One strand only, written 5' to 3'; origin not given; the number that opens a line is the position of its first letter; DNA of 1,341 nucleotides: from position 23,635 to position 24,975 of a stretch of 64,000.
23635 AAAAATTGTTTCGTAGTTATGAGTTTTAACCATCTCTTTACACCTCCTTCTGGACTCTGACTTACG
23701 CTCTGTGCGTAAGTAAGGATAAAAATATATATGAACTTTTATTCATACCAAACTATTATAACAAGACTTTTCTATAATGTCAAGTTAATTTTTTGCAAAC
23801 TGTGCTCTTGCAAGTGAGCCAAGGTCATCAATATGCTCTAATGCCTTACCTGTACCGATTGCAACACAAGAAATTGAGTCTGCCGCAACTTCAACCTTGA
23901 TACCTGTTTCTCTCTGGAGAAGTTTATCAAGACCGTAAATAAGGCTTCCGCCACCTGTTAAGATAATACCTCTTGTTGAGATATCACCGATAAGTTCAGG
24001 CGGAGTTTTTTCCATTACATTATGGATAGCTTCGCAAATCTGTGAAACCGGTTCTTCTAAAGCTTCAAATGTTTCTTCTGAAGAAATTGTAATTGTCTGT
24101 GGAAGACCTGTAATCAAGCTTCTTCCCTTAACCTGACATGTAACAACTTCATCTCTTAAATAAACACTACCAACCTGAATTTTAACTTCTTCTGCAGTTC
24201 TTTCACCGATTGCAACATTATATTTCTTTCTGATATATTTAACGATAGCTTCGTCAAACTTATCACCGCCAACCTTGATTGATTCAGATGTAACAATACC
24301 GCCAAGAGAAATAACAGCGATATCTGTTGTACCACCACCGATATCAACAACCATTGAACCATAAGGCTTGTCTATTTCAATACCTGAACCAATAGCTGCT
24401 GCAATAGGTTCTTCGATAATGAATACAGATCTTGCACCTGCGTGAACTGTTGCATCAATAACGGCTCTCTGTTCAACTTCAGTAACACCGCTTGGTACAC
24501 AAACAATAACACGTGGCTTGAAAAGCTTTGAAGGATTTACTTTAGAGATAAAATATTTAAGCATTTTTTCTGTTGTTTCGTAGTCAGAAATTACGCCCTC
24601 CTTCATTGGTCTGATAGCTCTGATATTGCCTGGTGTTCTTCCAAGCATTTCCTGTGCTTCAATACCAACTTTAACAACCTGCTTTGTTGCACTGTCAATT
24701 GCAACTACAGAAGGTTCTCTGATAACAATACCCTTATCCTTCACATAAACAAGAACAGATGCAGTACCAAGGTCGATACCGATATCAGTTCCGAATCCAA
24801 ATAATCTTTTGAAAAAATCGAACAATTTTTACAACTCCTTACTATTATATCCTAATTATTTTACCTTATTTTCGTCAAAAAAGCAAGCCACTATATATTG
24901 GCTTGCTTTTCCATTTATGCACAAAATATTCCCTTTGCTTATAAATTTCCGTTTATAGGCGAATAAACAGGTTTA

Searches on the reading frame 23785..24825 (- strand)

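Call 13: search_protein_families(library=pfam, proteins=[window:23785-24825:-])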
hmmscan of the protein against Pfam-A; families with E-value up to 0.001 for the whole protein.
window:23785-24825:- (346 aa): 6 families
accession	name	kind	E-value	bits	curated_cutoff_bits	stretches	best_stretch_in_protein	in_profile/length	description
PF06723.19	MreB_Mbl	-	1.4e-143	478.1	27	1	13-335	2-325/327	MreB/Mbl protein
PF00012.26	HSP70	-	7.5e-16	57.9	20.6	1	106-206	136-242/599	Hsp70 protein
PF00022.25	Actin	-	6.3e-13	48.5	27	1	34-201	27-190/410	Actin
PF14450.12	FtsA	-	1.3e-12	48.6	31.8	1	158-316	1-112/127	Cell division protein FtsA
PF11104.14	PilM_2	-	2.1e-06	27.4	27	0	285-315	276-306/340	Type IV pilus assembly protein PilM;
PF06277.17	EutA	-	0.00021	20.8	27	1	157-230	145-219/475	Ethanolamine utilisation protein EutA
